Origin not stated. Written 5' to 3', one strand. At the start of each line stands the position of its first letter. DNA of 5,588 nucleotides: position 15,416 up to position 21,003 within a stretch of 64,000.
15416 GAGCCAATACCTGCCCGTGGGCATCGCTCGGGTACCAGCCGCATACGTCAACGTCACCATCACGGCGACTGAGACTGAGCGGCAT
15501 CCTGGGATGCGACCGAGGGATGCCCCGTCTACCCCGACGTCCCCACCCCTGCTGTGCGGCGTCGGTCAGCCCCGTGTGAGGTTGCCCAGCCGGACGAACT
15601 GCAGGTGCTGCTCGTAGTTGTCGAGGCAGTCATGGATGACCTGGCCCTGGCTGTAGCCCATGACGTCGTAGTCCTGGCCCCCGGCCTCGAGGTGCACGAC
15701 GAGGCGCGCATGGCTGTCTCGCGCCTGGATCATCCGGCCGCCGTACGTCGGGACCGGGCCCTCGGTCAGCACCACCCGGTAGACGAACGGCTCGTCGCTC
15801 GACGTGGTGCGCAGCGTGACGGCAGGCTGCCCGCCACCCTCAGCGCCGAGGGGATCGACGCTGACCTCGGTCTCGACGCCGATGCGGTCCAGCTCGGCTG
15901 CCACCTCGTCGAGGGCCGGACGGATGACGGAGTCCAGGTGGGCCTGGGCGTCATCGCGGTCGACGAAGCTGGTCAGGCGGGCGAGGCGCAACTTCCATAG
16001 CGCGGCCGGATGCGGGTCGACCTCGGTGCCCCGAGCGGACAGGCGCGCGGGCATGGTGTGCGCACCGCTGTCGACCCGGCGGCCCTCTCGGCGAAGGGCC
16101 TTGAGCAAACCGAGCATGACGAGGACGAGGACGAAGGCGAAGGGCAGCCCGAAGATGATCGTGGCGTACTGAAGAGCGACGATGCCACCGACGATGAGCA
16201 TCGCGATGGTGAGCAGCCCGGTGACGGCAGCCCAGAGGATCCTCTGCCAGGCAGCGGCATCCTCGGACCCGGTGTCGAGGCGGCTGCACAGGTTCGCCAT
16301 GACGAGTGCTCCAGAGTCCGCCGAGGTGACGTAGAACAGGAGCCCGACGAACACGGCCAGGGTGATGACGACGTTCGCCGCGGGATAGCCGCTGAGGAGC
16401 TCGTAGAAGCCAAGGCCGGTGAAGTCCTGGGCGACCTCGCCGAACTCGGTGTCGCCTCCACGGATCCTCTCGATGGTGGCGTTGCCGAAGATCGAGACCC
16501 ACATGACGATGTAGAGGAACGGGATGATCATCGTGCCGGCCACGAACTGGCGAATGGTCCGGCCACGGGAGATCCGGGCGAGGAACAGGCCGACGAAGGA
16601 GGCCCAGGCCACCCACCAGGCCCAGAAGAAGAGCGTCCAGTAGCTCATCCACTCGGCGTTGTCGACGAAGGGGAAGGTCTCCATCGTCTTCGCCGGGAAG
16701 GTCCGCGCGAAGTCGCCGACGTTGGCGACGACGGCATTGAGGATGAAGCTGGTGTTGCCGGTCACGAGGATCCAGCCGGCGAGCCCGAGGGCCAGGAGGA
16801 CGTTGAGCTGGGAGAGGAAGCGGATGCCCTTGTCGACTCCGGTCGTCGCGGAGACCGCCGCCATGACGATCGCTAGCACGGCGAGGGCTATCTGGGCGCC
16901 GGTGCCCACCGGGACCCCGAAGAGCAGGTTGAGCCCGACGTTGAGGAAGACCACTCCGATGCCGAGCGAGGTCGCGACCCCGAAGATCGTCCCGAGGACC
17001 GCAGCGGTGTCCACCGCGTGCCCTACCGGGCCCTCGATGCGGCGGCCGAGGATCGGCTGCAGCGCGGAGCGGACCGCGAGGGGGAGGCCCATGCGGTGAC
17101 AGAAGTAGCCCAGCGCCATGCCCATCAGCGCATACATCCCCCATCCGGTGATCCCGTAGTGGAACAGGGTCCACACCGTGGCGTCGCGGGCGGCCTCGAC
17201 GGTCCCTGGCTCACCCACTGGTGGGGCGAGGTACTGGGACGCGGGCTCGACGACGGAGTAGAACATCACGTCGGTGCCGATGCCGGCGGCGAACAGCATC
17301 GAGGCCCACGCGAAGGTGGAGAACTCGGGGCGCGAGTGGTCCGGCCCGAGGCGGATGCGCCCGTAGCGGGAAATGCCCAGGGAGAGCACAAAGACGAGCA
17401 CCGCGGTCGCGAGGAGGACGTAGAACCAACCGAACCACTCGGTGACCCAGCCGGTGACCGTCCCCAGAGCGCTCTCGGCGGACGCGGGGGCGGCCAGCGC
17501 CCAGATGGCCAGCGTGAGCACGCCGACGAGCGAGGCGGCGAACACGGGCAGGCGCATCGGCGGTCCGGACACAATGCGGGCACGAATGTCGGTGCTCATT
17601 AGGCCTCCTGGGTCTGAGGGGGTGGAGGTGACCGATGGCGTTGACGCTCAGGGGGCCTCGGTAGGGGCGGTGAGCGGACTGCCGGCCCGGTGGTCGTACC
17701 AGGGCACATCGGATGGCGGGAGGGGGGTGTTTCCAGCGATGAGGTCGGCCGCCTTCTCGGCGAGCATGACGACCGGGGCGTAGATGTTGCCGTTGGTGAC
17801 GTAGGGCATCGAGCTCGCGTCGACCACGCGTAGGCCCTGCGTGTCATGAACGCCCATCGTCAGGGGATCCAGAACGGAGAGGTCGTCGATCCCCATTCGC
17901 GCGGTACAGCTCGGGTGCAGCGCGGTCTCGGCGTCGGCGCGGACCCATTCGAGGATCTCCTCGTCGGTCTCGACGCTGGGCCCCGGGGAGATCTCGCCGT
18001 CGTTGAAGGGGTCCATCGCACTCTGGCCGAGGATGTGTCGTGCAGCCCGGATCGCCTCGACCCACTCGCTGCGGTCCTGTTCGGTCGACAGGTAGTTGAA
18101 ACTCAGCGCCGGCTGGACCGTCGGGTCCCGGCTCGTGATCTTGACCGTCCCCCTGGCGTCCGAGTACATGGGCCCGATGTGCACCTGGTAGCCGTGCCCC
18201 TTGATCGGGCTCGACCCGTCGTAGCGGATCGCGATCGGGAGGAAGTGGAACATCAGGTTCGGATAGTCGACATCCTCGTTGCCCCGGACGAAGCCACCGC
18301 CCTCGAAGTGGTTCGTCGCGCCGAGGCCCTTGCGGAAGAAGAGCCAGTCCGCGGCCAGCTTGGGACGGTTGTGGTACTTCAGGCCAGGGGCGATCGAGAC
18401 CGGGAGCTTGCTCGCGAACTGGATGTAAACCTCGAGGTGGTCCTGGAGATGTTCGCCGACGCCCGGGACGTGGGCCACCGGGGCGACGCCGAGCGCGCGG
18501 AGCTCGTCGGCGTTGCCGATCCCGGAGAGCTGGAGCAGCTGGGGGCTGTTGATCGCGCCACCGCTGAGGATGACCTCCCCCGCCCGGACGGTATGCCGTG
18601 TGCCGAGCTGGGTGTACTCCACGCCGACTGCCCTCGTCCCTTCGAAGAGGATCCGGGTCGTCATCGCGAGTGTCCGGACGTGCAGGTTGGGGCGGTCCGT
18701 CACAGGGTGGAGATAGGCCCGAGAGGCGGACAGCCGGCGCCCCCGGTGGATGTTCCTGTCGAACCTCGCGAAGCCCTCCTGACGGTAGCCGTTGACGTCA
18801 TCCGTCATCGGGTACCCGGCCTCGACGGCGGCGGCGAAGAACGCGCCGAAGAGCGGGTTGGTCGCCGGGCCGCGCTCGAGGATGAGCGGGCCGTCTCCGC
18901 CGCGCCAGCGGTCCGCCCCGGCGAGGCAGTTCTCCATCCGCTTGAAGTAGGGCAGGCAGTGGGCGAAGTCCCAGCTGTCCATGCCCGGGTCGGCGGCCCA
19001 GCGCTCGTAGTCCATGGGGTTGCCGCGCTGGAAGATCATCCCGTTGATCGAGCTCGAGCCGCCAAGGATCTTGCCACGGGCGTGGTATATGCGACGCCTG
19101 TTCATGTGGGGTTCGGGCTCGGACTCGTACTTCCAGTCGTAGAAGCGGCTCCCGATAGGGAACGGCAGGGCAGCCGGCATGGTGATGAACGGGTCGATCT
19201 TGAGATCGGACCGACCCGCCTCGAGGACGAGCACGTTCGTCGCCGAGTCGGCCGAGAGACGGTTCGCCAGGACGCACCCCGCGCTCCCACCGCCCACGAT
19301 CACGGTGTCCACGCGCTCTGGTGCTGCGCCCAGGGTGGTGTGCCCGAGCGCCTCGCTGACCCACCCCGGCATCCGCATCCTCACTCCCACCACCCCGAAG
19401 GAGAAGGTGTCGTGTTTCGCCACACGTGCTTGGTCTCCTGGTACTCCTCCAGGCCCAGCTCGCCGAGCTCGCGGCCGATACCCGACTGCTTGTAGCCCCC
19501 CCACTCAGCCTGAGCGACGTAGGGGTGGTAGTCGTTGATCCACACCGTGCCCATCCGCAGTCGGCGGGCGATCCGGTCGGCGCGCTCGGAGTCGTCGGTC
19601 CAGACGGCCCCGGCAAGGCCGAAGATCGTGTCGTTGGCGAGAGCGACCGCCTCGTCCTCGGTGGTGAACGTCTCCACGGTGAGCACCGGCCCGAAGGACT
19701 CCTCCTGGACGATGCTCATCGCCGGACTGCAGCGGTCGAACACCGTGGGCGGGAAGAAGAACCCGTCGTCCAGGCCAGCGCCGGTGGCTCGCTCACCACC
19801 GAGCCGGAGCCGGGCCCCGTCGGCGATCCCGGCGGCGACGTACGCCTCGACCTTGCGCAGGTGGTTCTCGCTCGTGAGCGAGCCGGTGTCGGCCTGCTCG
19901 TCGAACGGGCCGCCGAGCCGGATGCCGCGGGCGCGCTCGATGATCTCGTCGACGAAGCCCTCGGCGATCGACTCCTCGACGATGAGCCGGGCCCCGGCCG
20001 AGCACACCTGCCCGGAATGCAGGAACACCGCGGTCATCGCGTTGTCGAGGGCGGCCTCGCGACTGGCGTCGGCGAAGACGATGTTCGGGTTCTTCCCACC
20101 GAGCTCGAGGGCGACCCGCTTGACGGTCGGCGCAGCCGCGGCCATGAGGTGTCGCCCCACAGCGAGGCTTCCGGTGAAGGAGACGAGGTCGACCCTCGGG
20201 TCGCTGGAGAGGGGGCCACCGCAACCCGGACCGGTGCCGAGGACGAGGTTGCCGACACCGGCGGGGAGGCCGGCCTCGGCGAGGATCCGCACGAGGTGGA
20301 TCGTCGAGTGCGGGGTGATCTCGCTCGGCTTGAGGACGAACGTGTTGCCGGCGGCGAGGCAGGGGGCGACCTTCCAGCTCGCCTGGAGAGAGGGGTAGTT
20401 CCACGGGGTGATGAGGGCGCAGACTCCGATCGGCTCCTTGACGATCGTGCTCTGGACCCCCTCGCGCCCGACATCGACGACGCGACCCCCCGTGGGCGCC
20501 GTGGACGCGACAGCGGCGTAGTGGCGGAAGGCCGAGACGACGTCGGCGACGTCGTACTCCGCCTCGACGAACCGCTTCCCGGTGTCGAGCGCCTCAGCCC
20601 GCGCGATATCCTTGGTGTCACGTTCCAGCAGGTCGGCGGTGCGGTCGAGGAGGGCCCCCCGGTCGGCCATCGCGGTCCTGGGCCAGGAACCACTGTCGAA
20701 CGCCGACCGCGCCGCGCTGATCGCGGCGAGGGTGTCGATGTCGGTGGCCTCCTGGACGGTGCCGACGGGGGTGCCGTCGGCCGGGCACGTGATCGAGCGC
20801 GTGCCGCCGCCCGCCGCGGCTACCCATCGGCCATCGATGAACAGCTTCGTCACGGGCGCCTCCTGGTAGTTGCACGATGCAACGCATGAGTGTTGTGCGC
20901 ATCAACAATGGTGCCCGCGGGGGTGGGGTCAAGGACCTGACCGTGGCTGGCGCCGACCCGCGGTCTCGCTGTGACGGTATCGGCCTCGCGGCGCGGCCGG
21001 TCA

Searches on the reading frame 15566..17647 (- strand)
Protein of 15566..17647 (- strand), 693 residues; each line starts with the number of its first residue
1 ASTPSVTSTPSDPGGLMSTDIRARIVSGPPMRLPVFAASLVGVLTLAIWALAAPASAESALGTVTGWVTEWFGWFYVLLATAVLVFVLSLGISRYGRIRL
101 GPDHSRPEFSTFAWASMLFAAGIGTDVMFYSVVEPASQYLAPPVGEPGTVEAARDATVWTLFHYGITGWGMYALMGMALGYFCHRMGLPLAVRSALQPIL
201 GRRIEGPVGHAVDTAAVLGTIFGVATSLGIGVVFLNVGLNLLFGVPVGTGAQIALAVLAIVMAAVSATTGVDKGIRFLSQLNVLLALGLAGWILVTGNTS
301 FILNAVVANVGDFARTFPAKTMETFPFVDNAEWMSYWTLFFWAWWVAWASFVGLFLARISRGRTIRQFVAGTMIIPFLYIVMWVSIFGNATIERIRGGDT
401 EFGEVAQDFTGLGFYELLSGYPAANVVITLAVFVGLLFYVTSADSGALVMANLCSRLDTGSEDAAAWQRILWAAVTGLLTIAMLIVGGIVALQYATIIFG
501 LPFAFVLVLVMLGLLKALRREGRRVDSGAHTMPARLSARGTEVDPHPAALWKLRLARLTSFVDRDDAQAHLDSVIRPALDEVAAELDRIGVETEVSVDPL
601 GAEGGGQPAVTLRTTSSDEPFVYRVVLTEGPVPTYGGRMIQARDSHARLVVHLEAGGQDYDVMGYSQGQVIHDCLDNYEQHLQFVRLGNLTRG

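Call 8: search_protein_families(library=pfam, proteins=[window:15566-17647:-], max_evalue=0.00001)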
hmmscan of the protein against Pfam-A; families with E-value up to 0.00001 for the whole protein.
window:15566-17647:- (693 aa): 1 family
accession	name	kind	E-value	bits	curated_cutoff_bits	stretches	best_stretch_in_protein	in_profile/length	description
PF02028.23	BCCT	-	7.4e-164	546.2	27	1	35-521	1-485/485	BCCT, betaine/carnitine/choline family transporter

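Call 42: search_protein_families(library=ncbifam, proteins=[window:15566-17599:-], max_evalue=1e-10)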
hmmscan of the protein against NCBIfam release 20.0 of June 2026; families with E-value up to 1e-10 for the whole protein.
window:15566-17599:- (677 aa): 5 families
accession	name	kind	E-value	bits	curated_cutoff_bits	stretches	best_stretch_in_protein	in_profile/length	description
NF007399.1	PRK09928.1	subfamily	6.4e-246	817.6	695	1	18-673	14-663/675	choline BCCT transporter BetT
TIGR00842.1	bcct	subfamily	2.2e-149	498.1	407.55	1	57-505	1-452/452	BCCT family transporter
NF047988.1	betaine_BCCT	equivalog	5.4e-134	447.3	650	1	19-503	2-482/483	glycine betaine uptake BCCT transporter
NF002887.1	PRK03356.1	equivalog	2.6e-75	254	541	1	19-501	13-495/497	L-carnitine/gamma-butyrobetaine antiporter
NF007412.0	PRK09950.1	equivalog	4.6e-66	223.5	647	1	19-509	12-503/536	BCCT family transporter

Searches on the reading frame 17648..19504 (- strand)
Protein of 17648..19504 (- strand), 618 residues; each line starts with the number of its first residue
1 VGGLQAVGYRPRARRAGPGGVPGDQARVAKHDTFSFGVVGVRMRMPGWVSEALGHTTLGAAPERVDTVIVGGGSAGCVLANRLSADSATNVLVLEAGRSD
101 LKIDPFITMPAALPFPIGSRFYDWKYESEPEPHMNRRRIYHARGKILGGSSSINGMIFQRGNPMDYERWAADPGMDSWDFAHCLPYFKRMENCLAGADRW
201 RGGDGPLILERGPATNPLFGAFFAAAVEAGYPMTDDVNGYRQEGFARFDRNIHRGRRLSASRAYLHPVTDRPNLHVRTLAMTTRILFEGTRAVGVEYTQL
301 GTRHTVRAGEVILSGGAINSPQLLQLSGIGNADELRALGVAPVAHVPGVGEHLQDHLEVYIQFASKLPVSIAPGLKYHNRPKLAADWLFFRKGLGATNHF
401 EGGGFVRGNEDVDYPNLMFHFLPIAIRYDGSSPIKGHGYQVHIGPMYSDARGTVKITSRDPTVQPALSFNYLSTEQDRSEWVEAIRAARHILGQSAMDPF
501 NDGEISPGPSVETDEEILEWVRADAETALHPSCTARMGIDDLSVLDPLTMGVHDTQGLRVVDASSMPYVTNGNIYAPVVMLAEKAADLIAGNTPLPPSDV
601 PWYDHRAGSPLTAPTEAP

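Call 8: search_protein_families(library=pfam, proteins=[window:17648-19504:-], max_evalue=0.00001)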
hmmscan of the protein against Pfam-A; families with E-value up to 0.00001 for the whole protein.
window:17648-19504:- (618 aa): 2 families
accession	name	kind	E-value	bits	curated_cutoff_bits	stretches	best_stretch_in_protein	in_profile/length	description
PF00732.25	GMC_oxred_N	-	4.1e-52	177.6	23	1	66-357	2-217/218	GMC oxidoreductase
PF05199.19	GMC_oxred_C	-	1.4e-31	110.3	24.6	1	449-582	2-139/139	GMC oxidoreductase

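Call 42: search_protein_families(library=ncbifam, proteins=[window:17648-19378:-], max_evalue=1e-10)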
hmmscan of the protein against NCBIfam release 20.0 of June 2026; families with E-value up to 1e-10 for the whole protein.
window:17648-19378:- (576 aa): 5 families
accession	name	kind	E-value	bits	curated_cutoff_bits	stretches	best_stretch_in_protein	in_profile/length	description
NF002550.0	PRK02106.1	subfamily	2.8e-252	838.3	605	1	21-564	4-550/563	choline dehydrogenase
TIGR01810.1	betA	equivalog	6.3e-243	807.2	732.1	1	24-553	1-532/532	choline dehydrogenase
TIGR03970.1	mycofact_MftG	equivalog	5.5e-100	335.6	387.45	2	24-324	2-301/487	mycofactocin dehydrogenase MftG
TIGR04542.1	GMC_mycofac_2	equivalog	2e-36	126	400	1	24-295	1-245/425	mycofactocin system GMC family oxidoreductase MftG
NF038210.1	GMC_mycofac_3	equivalog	2.1e-15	56.6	300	0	26-130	2-95/418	mycofactocin system GMC family oxidoreductase MftG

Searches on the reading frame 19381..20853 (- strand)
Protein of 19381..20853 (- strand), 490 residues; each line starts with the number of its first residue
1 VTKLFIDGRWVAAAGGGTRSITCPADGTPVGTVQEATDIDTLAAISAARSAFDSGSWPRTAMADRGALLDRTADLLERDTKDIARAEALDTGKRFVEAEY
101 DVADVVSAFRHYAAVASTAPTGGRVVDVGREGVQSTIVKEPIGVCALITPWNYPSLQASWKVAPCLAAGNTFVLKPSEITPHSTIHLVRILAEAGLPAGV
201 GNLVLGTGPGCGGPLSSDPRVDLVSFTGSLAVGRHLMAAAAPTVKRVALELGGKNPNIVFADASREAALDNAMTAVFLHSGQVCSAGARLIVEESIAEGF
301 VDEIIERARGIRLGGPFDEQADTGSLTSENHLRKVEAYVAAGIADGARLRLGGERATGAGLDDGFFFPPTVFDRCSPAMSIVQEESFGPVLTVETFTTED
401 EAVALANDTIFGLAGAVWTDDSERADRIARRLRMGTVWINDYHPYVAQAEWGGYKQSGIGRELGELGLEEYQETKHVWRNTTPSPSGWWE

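Call 4: search_protein_families(library=pfam, proteins=[window:19381-20853:-])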
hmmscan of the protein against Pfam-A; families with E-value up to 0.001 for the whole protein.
window:19381-20853:- (490 aa): 1 family
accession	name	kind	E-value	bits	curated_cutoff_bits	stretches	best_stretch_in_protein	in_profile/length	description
PF00171.27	Aldedh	-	2e-160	534.8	23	1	10-477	1-461/461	Aldehyde dehydrogenase family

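Call 5: search_protein_families(library=ncbifam, proteins=[window:19381-20853:-])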
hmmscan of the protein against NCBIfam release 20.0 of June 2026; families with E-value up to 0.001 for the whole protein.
window:19381-20853:- (490 aa): 44 families (the best 25 are shown)
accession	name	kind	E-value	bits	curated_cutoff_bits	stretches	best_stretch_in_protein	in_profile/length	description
TIGR01804.1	BADH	equivalog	1.6e-173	577.5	668.6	1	5-475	1-467/467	betaine-aldehyde dehydrogenase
NF010000.0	PRK13473.1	subfamily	1.2e-135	452.8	615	1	2-480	3-473/475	aminobutyraldehyde dehydrogenase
NF009725.0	PRK13252.1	equivalog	4.1e-135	451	593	1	2-478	7-478/488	betaine-aldehyde dehydrogenase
TIGR02299.1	HpaE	equivalog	7.8e-129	430.4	638.35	1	3-477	2-474/488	5-carboxymethyl-2-hydroxymuconate semialdehyde dehydrogenase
NF045736.1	PaDhStyDRhodo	equivalog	1.4e-126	422.9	800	1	2-477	3-475/479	phenylacetaldehyde dehydrogenase StyD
NF050026.1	AcaldDHExaC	equivalog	1.1e-118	397.1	900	1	5-487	19-501/503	acetaldehyde dehydrogenase ExaC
TIGR03216.1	OH_muco_semi_DH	equivalog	6.6e-117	391.1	693.25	1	3-477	2-477/481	2-hydroxymuconic semialdehyde dehydrogenase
NF045735.1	PaDhStyDPseudo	equivalog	3.7e-113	378.8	850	1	2-477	3-479/483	phenylacetaldehyde dehydrogenase StyD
NF007352.0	PRK09847.1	equivalog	4.2e-112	375.2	850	1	2-478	20-490/495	aldehyde dehydrogenase PuuC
NF052305.1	DioxValDhHalo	equivalog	2.5e-110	369.6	750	1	3-480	6-482/483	2,5-dioxovalerate dehydrogenase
NF006916.0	PRK09407.1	equivalog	4.3e-110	368.8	521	1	13-478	30-491/526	succinic semialdehyde dehydrogenase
TIGR01780.1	SSADH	subfamily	4.1e-109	365.4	646.35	1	23-475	3-448/448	succinate-semialdehyde dehydrogenase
TIGR04284.1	aldehy_Rv0768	hypoth_equivalog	2.7e-104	349.8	775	1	3-477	2-476/480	aldehyde dehydrogenase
TIGR03374.1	ABALDH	equivalog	6.6e-103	345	909.3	1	2-477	2-469/472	aminobutyraldehyde dehydrogenase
NF042993.1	AlphKGSA_gudD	equivalog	9.7e-100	334.6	770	1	4-477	6-478/481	alpha-ketoglutaric semialdehyde dehydrogenase GucD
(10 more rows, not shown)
